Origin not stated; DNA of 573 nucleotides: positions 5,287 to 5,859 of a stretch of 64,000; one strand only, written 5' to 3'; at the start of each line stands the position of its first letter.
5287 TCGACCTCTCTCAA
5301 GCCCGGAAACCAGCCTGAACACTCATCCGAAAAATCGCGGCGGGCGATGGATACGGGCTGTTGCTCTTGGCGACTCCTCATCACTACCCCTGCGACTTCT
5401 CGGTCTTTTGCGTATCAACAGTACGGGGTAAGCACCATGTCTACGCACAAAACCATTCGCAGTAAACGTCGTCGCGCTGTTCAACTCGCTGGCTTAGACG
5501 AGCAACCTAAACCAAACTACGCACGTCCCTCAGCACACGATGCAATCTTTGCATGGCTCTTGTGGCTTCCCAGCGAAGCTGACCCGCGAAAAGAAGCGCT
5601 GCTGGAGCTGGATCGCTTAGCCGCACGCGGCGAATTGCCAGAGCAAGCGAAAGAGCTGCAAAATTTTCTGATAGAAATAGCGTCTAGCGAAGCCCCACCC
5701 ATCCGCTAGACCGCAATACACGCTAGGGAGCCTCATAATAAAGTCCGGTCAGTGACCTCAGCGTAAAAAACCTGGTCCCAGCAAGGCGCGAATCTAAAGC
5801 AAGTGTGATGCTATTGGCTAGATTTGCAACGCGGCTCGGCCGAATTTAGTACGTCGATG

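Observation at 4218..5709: Short BLUF photoreceptor divergently paired with a cobalamin riboswitch that controls only a ~90-aa unknown ORF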

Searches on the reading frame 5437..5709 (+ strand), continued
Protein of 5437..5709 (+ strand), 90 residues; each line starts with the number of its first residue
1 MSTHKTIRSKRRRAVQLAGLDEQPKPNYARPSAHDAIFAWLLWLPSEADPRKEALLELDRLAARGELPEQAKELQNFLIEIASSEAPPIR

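Call 39: search_protein_families(library=ncbifam, proteins=[L014:1628-2875:+, L014:2889-3998:+, L014:4382-5143:+, L012:4329-4772:+, L012:4832-5230:+, L015:3208-4017:+, L015:4248-4616:+, L009:1449-2696:+], max_evalue=0.00001)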
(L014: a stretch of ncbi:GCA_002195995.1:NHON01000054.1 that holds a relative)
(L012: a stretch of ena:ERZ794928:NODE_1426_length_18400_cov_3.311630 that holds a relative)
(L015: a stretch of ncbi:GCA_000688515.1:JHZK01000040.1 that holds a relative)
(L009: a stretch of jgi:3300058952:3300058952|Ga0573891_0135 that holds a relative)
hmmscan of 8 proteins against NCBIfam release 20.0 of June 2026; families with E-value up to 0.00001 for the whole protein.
L014:1628-2875:+ (415 aa): 5 families
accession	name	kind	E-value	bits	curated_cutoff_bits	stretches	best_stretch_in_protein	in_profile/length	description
NF058607.1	GlBtMonoOxGbcA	equivalog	7.1e-155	515.6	670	1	3-400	16-413/420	glycine betaine monooxygenase oxygenase subunit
TIGR03228.1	anthran_1_2_A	equivalog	6.7e-34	117.3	671.9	1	18-226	14-231/438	anthranilate 1,2-dioxygenase large subunit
NF042946.1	3PPDioc_HcaE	equivalog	2.5e-33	115.8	830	1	22-159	18-160/450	3-phenylpropionate/cinnamic acid dioxygenase subunit alpha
NF041684.1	ant_diox_AndAc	equivalog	9.2e-29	100.2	750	1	14-205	17-219/418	anthranilate 1,2-dioxygenase large subunit AndAc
TIGR03229.1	benzo_1_2_benA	equivalog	1e-28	100.4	780.95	1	18-211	14-218/433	benzoate 1,2-dioxygenase large subunit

L014:2889-3998:+ (369 aa): 20 families
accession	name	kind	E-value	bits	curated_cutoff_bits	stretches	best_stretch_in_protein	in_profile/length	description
NF058606.1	GlBtMonoRdsGbcB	equivalog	8.6e-112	373.6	500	1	19-368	9-361/362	glycine betaine monooxygenase reductase subunit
NF007964.0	PRK10684.1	equivalog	2e-60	204.5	383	1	22-365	11-330/333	NADH oxidoreductase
TIGR02160.1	PA_CoA_Oxy5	hypoth_equivalog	1.1e-49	169.2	420.8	1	22-363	3-344/352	1,2-phenylacetyl-CoA epoxidase subunit PaaE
NF009805.0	PRK13289.1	equivalog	2.6e-35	122.1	432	1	26-258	157-393/399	NO-inducible flavohemoprotein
NF040810.1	BenC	equivalog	5.4e-35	121.1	430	2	35-259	116-332/333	benzoate 1,2-dioxygenase electron transfer component BenC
NF045803.1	MethMoxFADbindMmoC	equivalog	1.4e-33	116.1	500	2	45-257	132-340/343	aromatic/alkene monooxygenase hydroxylase FAD-binding subunit MmoC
NF008822.0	PRK11872.1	equivalog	6.8e-20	71.3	402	1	48-258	132-336/341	anthranilate 1,2-dioxygenase electron transfer component AntC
TIGR01941.1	nqrF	equivalog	1.8e-14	53.5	295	1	91-248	236-394/405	NADH:ubiquinone reductase (Na(+)-transporting) subunit F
NF000796.0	PRK00054.1-1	equivalog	3.1e-14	52.8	224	1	24-246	4-193/254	dihydroorotate dehydrogenase electron transfer subunit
NF006220.0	PRK08345.1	subfamily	7.8e-12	45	395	1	28-177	15-163/294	cytochrome-c3 hydrogenase subunit gamma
NF040756.1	corr_regen_AcsV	exception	2.5e-11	42.7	800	1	287-369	2-85/632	corrinoid activation/regeneration protein AcsV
NF004317.0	PRK05713.1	equivalog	6.2e-11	42.1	338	0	43-196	109-260/312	iron-sulfur-binding ferredoxin reductase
NF040835.1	sulfhyd_HydG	equivalog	1.7e-10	40.7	650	1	37-247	31-238/292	NADPH-dependent hydrogenase/sulfhydrogenase 1 subunit gamma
TIGR02008.1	fdx_plant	subfamily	3.8e-10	39.4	81.15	1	298-368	19-89/97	ferredoxin [2Fe-2S]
NF005963.0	PRK08051.1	equivalog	3.5e-09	36.3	230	1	46-251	24-224/233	NAD(P)H-flavin reductase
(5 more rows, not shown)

L014:4382-5143:+ (253 aa): 22 families
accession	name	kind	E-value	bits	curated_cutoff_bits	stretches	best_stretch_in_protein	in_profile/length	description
TIGR02434.1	CobF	equivalog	1.1e-108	362.5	195.8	1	2-249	1-250/250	precorrin-6A synthase (deacetylating)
TIGR01467.1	cobI_cbiL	equivalog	6.3e-21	74.9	163.25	1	3-179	2-164/230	precorrin-2 C(20)-methyltransferase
NF004062.0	PRK05576.1-5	equivalog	1.4e-15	57.3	194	2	102-171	82-148/219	cobalt-factor II C(20)-methyltransferase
NF004058.0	PRK05576.1-1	equivalog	3.7e-13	49.5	239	1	2-172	2-155/221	cobalt-factor II C(20)-methyltransferase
TIGR02467.1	CbiE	equivalog_domain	6.5e-12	45.3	92.9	1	88-189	53-149/204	precorrin-6y C5,15-methyltransferase (decarboxylating) subunit CbiE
NF004063.0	PRK05576.1-6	equivalog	1.1e-10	41.2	235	0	101-209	79-186/235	cobalt-factor II C(20)-methyltransferase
NF004060.0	PRK05576.1-3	equivalog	1.7e-10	41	189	0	102-158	76-132/202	cobalt-factor II C(20)-methyltransferase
NF004647.0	PRK05990.1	equivalog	4.2e-10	39.5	271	1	5-168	9-163/245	precorrin-2 C(20)-methyltransferase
TIGR01466.1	cobJ_cbiH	equivalog_domain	1.2e-09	38.1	246.35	0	111-156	77-122/239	precorrin-3B C(17)-methyltransferase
NF004459.0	PRK05787.2-2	equivalog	1.5e-09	37.8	298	0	108-158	74-124/210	cobalt-precorrin-7 (C(5))-methyltransferase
TIGR01465.1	cobM_cbiF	equivalog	2.2e-09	37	259.65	0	94-156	62-122/247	precorrin-4 C(11)-methyltransferase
TIGR01469.1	cobA_cysG_Cterm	equivalog_domain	4.5e-09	36.4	185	0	4-43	3-41/238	uroporphyrinogen-III C-methyltransferase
NF007922.1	PRK10637.1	equivalog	1e-08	34.6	400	0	4-32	219-247/450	siroheme synthase CysG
NF004423.0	PRK05765.1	equivalog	2.4e-08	33.8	332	0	102-156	72-126/247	precorrin-3B C(17)-methyltransferase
NF004456.0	PRK05787.1-4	equivalog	2.7e-08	34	247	0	108-158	71-117/201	cobalt-precorrin-7 (C(5))-methyltransferase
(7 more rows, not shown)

L012:4329-4772:+ (147 aa): 0 families

L012:4832-5230:+ (132 aa): 3 families
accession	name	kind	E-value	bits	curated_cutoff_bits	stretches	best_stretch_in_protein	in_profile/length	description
NF043008.1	Cyt550_Brdyrhiz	equivalog_domain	2.2e-28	99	240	1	13-126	11-122/131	cytochrome c-550 CycA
TIGR02603.1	CxxCH_TIGR02603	domain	9.6e-08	32.1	68.15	0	28-60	1-35/134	putative heme-binding domain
TIGR04485.1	thiosulf_SoxX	equivalog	7.3e-06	26.6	61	0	40-127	5-77/78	sulfur oxidation c-type cytochrome SoxX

L015:3208-4017:+ (269 aa): 2 families
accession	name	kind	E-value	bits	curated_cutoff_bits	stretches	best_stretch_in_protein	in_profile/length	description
TIGR04281.1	peripla_PGF_1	equivalog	1.5e-21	77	325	1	5-260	20-267/330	PGF-CTERM-anchored ABC transporter substrate-binding protein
TIGR03659.1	IsdE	equivalog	8.4e-10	38.3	298.65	1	8-255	40-289/292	heme ABC transporter substrate-binding protein IsdE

L015:4248-4616:+ (123 aa): 0 families

L009:1449-2696:+ (415 aa): 5 families
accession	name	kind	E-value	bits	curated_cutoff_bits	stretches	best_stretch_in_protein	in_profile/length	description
NF058607.1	GlBtMonoOxGbcA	equivalog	4.8e-156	519.4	670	1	3-403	16-416/420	glycine betaine monooxygenase oxygenase subunit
TIGR03228.1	anthran_1_2_A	equivalog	7.3e-36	123.8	671.9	1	16-228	12-233/438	anthranilate 1,2-dioxygenase large subunit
NF042946.1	3PPDioc_HcaE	equivalog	3.9e-32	111.8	830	1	20-161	16-162/450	3-phenylpropionate/cinnamic acid dioxygenase subunit alpha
NF041684.1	ant_diox_AndAc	equivalog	8.2e-30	103.7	750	1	13-205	16-219/418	anthranilate 1,2-dioxygenase large subunit AndAc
TIGR03229.1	benzo_1_2_benA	equivalog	9.8e-28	97.2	780.95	1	13-211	9-218/433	benzoate 1,2-dioxygenase large subunit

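Call 46: predict_structure(alignment_id=A3)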
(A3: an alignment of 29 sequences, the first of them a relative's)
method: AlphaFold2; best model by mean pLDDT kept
length: 90 residues; sequences in the alignment: 29
mean_pLDDT: 78.6   pTM: 0.57
mean pLDDT of the five models: 78.6, 78.3, 77.7, 77.2, 76.9
residues with pLDDT >= 90: 44; 70-90: 14; 50-70: 25; < 50: 7
segments of 3 or more residues with pLDDT < 50: none
pLDDT, mean of each block of 10 residues (from residue 1): 50 53 67 91 94 95 89 93 75
secondary structure, 60 per line:
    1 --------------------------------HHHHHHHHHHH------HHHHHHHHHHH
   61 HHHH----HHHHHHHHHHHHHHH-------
elements in order: H33-43 H50-64 H69-83

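Call 49: fold_search(model_id=the predicted structure, library=pdb)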
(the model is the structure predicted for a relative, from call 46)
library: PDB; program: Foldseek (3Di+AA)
matches with E <= 10: 8; with E <= 0.001: 0
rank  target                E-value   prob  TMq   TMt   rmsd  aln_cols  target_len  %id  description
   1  8ovd_I                4.7e+00  0.05  0.26  0.30  11.7        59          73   19  Respiratory supercomplex (III2-IV2) from Mycobacterium smegmatis (released 2024-07-17)
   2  6vli_D                7.0e+00  0.12  0.34  0.21   8.5        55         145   14  Crystal structure of transcriptional regulator from bacteriophage 186 (released 2021-06-16)
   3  8b6h_DS               8.0e+00  0.07  0.22  0.07   7.0        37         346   19  Cryo-EM structure of cytochrome c oxidase dimer (complex IV) from respiratory supercomplex of Tetrahymena thermophila (released 2023-03-29)
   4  6t5a_A                8.5e+00  0.08  0.34  0.32  16.4        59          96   19  Crystal structure of herpes simplex virus 1 pUL7:pUL51 complex (released 2020-05-20)
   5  8rve_x                8.5e+00  0.02  0.19  0.09  21.7        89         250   22  Vimentin intermediate filament (released 2024-04-10)
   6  3wkr_G                9.7e+00  0.08  0.28  0.35   2.6        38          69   32  Crystal structure of the SepCysS-SepCysE complex from Methanocaldococcus jannaschii (released 2014-07-16)
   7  7nkv_MODEL_1_A        9.7e+00  0.07  0.29  0.36   5.0        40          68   18  PaaR2 regulator N-terminal domain (released 2022-03-02)
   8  6oss_A                9.7e+00  0.06  0.35  0.16   5.5        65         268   26  Crystal Structure of the Acyl-Carrier-Protein UDP-N-Acetylglucosamine O-Acyltransferase LpxA from Proteus mirabilis (released 2020-01-29)

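Call 50: search_dna_similar(query=P0140, collection=plasmids, mode=protein, max_evalue=0.001, max_rows=30)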
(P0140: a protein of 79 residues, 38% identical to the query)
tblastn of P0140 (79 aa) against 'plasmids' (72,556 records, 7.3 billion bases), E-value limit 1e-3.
No match.

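Call 55: find_related_loci(query=A5, collection=metagenome_contigs, flank=5000)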
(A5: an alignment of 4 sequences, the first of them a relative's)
Query A5 (87 aa) in metagenome_contigs; peptide patterns used: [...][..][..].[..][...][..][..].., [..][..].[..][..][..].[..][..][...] (x = any residue, [..] = any of these).
177 stretches matched a pattern, but none encodes a relative of the query by tblastn (E <= 1e-3).

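Call 60: search_dna_similar(query=P0129, collection=plasmids, mode=protein, max_evalue=0.01, max_rows=20)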
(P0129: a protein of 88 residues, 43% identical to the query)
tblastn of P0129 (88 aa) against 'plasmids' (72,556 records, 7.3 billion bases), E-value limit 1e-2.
Records with a match: 1; places in all: 1; records where one place covers at least 80% of the query: 0.
Best place of each record, by identity: <60% 1.
By first word of the organism name: Phyllobacterium 1.
By predicted mobility (MOB-suite, as given by PLSDB): mobilizable 1.
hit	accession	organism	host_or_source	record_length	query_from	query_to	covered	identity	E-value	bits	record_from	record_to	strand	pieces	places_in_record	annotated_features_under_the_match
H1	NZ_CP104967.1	Phyllobacterium sp. A18/5-2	Vicia costata,cell culture,root nodule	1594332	7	50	50%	43.2%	5e-3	41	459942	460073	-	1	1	none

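Call 61: search_dna_similar(query=P0134, collection=plasmids, mode=protein, max_evalue=0.01, max_rows=20)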
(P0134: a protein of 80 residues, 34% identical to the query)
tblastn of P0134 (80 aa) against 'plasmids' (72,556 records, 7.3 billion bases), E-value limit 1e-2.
No match.

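Call 62: search_dna_similar(query=P0148, collection=plasmids, mode=protein, max_evalue=0.01, max_rows=20)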
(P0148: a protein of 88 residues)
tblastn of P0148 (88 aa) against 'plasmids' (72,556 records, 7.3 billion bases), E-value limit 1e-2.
No match.

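Call 63: get_annotated_region(hit=H1, flank=5000)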
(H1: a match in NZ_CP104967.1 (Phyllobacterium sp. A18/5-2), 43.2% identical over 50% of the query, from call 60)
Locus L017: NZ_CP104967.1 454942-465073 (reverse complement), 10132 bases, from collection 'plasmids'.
description: Phyllobacterium sp. A18/5-2 plasmid p_unnamed1, complete sequence
organism: Phyllobacterium sp. A18/5-2 (NCBI taxid 2978392)
taxonomy: Bacteria; Pseudomonadota; Alphaproteobacteria; Hyphomicrobiales; Phyllobacteriaceae; Phyllobacterium; Phyllobacterium sp. A18/5-2
host: -; source: Vicia costata,cell culture,root nodule; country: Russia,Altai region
typing (MOB-suite, as given by PLSDB): mobilizable; relaxase MOBP
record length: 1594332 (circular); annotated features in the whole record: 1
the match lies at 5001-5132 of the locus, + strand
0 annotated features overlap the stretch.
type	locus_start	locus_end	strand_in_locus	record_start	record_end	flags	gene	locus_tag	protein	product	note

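Call 66: search_protein_families(library=pfam, proteins=[L017:890-3817:+, L017:3847-4989:+, L017:4946-5239:+, L017:5236-6135:-, L012:4329-4772:+, L015:4248-4616:+], max_evalue=0.001)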
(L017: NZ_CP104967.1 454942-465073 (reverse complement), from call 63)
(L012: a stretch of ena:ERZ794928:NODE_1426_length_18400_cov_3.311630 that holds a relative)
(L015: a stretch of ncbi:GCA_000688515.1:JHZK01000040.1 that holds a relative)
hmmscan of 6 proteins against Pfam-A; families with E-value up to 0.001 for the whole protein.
L017:890-3817:+ (975 aa): 3 families
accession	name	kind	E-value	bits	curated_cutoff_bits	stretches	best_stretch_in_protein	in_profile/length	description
PF02867.20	Ribonuc_red_lgC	-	6.5e-188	626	23.9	1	384-922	1-523/523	Ribonucleotide reductase, barrel domain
PF03477.21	ATP-cone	-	2.1e-28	99.1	25.8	2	46-142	2-87/88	ATP cone domain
PF00317.26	Ribonuc_red_lgN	-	2.5e-24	85.5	28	1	307-380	2-76/77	Ribonucleotide reductase, all-alpha domain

L017:3847-4989:+ (380 aa): 1 family
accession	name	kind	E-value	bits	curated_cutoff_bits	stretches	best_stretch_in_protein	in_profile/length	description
PF00268.27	Ribonuc_red_sm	-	1.7e-93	313.5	33.6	1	60-347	2-281/281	Ribonucleotide reductase, small chain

L017:4946-5239:+ (97 aa): 0 families

L017:5236-6135:- (299 aa): 3 families
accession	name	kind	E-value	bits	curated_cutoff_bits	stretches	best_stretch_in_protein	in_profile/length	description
PF08808.17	RES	-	8.8e-21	75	23.2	1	148-286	1-147/157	RES domain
PF09722.15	Xre_MbcA_ParS_C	-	4.3e-14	52.7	24.5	1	93-142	2-51/51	Antitoxin Xre/MbcA/ParS C-terminal toxin-binding domain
PF20432.4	Xre-like-HTH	-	3.4e-11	43.7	25.8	1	28-88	1-63/63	Antitoxin Xre-like helix-turn-helix domain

L012:4329-4772:+ (147 aa): 1 family
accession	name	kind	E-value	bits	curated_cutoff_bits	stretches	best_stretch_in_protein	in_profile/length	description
PF11162.13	DUF2946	-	0.00036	21.7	23.7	1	34-144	4-117/117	Protein of unknown function (DUF2946)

L015:4248-4616:+ (123 aa): 1 family
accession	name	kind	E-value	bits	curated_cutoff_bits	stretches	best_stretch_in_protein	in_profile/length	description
PF06945.18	DUF1289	-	7.6e-15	54.9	27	1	20-67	1-47/47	Protein of unknown function (DUF1289)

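Call 71: search_solved_structures(query=A3, max_evalue=10, show_alignments=2)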
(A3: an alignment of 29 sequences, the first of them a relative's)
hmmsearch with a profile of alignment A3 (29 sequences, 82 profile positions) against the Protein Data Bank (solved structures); distinct sequences matched with E-value up to 10: 10.
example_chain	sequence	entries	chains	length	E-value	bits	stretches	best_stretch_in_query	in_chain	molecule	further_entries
3k1o_A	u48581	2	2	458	1.2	12.4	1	25-53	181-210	Sterol 14 alpha-demethylase | Sterol 14-alpha demethylase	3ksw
3zg2_A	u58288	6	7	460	1.2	12.4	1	25-53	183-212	STEROL 14-ALPHA DEMETHYLASE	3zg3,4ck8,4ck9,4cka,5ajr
4h6o_A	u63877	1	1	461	1.2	12.4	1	25-53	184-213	Sterol 14-alpha demethylase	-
4c27_A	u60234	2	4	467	1.2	12.3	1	25-53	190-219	STEROL 14-ALPHA DEMETHYLASE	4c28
3khm_A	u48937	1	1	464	1.2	12.3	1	25-53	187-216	Sterol 14 alpha-demethylase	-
4bmm_A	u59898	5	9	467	1.2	12.3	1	25-53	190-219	STEROL 14-ALPHA DEMETHYLASE | STEROL 14-DEMETHYLASE, CYP51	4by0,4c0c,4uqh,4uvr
2wuz_A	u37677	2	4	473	1.2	12.3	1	25-53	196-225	LANOSTEROL 14-ALPHA-DEMETHYLASE, PUTATIVE | LANOSTEROL 14-ALPHA-DEMETHYLASE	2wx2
4coh_A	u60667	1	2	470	1.2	12.3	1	25-53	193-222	STEROL 14-ALPHA DEMETHYLASE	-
6fmo_A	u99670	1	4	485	1.3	12.2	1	25-53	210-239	Sterol 14alpha-demethylase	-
3jqh_A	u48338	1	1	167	9.7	9.4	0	48-77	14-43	C-type lectin domain family 4 member M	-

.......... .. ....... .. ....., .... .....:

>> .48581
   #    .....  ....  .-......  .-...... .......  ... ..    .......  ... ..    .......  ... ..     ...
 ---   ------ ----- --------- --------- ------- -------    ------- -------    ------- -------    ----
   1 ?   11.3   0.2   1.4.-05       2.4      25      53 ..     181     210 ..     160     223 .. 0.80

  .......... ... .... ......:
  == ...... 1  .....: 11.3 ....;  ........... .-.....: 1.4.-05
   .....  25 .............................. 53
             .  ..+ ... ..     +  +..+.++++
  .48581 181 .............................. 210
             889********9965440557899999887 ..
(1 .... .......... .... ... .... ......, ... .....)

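Call 72: search_protein_families(library=pfam, alignment_id=A3, max_evalue=1)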
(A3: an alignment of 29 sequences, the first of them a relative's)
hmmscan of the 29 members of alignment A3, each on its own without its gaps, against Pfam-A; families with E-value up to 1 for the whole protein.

A. member 1, P0001 (90 aa): 1 family
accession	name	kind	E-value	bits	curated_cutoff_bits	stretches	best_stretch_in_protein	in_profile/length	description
PF10224.14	DUF2205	-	0.22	12.1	26.7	1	54-82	8-36/75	Short coiled-coil protein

B. families by the number of members that match (of 29 scanned): 4 families
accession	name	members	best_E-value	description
PF17383.7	kleA_kleC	1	0.02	Uncharacterized KorC regulated protein A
PF22748.1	PexRD54_WY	1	0.2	Effector PexRD54, WY-domain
PF10224.14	DUF2205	1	0.22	Short coiled-coil protein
PF22524.2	Nlrc4-like_WHD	1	0.28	Nlrc4-like, winged helix domain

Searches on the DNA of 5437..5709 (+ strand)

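Call 31: search_rna_families(sources=[L008, L009, L010, L011, L012, L013], threshold=gathering)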
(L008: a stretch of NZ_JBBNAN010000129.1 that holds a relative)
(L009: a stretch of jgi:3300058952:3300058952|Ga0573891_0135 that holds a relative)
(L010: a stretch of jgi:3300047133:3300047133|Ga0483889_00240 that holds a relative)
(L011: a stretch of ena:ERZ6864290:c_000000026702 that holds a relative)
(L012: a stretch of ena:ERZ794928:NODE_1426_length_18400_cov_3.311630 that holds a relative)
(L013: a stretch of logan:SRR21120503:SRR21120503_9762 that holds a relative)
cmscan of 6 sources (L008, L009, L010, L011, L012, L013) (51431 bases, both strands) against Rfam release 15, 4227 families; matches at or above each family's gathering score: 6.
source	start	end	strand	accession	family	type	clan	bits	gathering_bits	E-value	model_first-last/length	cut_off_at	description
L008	4648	4848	+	RF00174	Cobalamin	Cis-reg; riboswitch;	CL00101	128.4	31.5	5e-32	1-189/189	no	Cobalamin riboswitch aptamer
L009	1125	1328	+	RF00174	Cobalamin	Cis-reg; riboswitch;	CL00101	108.7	31.5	2.1e-26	1-189/189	no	Cobalamin riboswitch aptamer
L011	3695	3899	+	RF00174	Cobalamin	Cis-reg; riboswitch;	CL00101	106.4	31.5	9.6e-26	1-189/189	no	Cobalamin riboswitch aptamer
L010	1257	1463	+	RF00174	Cobalamin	Cis-reg; riboswitch;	CL00101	100.7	31.5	4.1e-24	1-189/189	no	Cobalamin riboswitch aptamer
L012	3622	3824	+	RF00174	Cobalamin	Cis-reg; riboswitch;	CL00101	81.1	31.5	1.7e-18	1-189/189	no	Cobalamin riboswitch aptamer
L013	3622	3824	+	RF00174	Cobalamin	Cis-reg; riboswitch;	CL00101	81.1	31.5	1.7e-18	1-189/189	no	Cobalamin riboswitch aptamer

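Call 36: search_rna_families(sources=[L014, L015, L016], threshold=gathering)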
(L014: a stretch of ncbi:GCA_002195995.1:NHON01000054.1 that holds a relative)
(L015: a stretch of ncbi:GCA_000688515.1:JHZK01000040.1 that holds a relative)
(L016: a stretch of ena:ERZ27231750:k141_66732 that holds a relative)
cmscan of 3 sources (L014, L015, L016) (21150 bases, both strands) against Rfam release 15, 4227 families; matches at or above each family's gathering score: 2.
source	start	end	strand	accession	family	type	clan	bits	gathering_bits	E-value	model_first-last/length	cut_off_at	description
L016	1311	1507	+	RF00174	Cobalamin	Cis-reg; riboswitch;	CL00101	110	31.5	3.9e-27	1-189/189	no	Cobalamin riboswitch aptamer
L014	1299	1503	+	RF00174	Cobalamin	Cis-reg; riboswitch;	CL00101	107.1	31.5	2.5e-26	1-189/189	no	Cobalamin riboswitch aptamer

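Call 64: search_rna_families(sources=[L017], threshold=gathering)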
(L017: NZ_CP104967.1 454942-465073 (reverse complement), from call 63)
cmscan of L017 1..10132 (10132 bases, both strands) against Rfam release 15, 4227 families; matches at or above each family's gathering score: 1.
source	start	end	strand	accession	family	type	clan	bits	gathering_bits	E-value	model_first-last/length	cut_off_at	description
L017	615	827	+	RF00174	Cobalamin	Cis-reg; riboswitch;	CL00101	123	31.5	3.5e-31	1-189/189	no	Cobalamin riboswitch aptamer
